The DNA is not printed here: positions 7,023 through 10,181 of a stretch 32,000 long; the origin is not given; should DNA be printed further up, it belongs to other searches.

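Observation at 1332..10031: Six-gene translationally coupled operon: Z1/SF2 NTPase, GHKL (MORC-like) ATPase, two unknown proteins, PD-(D/E)XK protein and C5 methyltransferase. Candidate multi-component methylation-linked defence system.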

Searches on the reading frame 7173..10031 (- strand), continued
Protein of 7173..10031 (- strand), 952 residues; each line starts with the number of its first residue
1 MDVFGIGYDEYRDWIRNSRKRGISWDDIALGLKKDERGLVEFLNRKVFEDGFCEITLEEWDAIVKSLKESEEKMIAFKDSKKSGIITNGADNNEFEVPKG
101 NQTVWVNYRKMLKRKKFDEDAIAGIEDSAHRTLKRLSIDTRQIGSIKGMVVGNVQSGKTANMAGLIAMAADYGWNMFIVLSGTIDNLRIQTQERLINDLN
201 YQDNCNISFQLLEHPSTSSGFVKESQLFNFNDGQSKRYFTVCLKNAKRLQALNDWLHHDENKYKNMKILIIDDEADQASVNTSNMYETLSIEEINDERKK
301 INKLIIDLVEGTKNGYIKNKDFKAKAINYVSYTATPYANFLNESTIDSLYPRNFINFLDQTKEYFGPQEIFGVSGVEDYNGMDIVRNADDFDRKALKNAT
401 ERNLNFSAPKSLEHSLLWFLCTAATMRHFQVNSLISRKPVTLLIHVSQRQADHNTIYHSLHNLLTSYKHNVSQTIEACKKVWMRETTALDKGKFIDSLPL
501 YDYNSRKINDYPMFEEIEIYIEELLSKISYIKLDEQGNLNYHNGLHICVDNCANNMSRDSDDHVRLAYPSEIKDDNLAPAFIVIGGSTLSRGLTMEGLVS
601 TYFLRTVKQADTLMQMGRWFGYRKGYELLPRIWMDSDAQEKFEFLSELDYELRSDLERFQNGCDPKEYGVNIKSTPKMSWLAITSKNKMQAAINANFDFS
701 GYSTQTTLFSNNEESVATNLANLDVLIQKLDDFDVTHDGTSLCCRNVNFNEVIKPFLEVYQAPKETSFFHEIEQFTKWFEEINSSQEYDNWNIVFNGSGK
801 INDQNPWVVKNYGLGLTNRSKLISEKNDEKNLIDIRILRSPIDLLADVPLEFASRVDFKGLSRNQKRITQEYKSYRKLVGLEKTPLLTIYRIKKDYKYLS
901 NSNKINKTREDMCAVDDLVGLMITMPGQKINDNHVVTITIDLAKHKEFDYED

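Call 111: search_protein_families(library=pfam, proteins=[L093:5221-6711:+, L094:5244-6719:+, L095:5229-6707:+, L096:5230-6714:+, L096:1324-2820:-], max_evalue=0.01)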
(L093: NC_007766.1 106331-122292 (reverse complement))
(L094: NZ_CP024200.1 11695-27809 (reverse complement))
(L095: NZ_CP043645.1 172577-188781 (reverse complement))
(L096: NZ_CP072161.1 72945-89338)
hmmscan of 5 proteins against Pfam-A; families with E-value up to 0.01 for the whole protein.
L093:5221-6711:+ (496 aa): 2 families
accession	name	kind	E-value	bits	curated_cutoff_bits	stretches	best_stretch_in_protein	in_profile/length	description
PF13589.12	HATPase_c_3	-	5e-28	98.3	25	1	22-156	1-137/137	Histidine kinase-, DNA gyrase B-, and HSP90-like ATPase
PF02518.31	HATPase_c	-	5.7e-05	23.9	26.4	1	26-101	8-81/111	Histidine kinase-, DNA gyrase B-, and HSP90-like ATPase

L094:5244-6719:+ (491 aa): 2 families
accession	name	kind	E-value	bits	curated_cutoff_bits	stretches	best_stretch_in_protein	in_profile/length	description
PF13589.12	HATPase_c_3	-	2.1e-28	99.5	25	1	10-120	1-111/137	Histidine kinase-, DNA gyrase B-, and HSP90-like ATPase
PF02518.31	HATPase_c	-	0.00014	22.7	26.4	1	15-108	9-103/111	Histidine kinase-, DNA gyrase B-, and HSP90-like ATPase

L095:5229-6707:+ (492 aa): 2 families
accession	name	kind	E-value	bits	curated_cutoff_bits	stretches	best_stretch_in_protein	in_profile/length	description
PF13589.12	HATPase_c_3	-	3.9e-33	114.8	25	1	27-159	1-134/137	Histidine kinase-, DNA gyrase B-, and HSP90-like ATPase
PF02518.31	HATPase_c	-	1.1e-06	29.4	26.4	1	31-169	8-108/111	Histidine kinase-, DNA gyrase B-, and HSP90-like ATPase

L096:5230-6714:+ (494 aa): 2 families
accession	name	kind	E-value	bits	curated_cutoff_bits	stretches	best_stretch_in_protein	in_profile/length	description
PF13589.12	HATPase_c_3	-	1e-32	113.4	25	1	22-137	1-118/137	Histidine kinase-, DNA gyrase B-, and HSP90-like ATPase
PF02518.31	HATPase_c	-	3.7e-06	27.8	26.4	1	26-100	8-81/111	Histidine kinase-, DNA gyrase B-, and HSP90-like ATPase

L096:1324-2820:- (498 aa): 4 families
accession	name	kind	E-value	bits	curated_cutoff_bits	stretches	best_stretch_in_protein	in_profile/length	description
PF13304.12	AAA_21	-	1.2e-22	81.8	27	2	251-393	220-304/304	AAA domain, putative AbiEii toxin, Type IV TA system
PF13175.12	AAA_15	-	5.6e-12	46.4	32.1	1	321-392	297-374/374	AAA ATPase domain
PF02463.25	SMC_N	-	3.1e-05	24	40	1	45-69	23-47/220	RecF/RecN/SMC N terminal domain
PF00005.33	ABC_tran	-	0.00054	21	25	0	47-69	12-34/137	ABC transporter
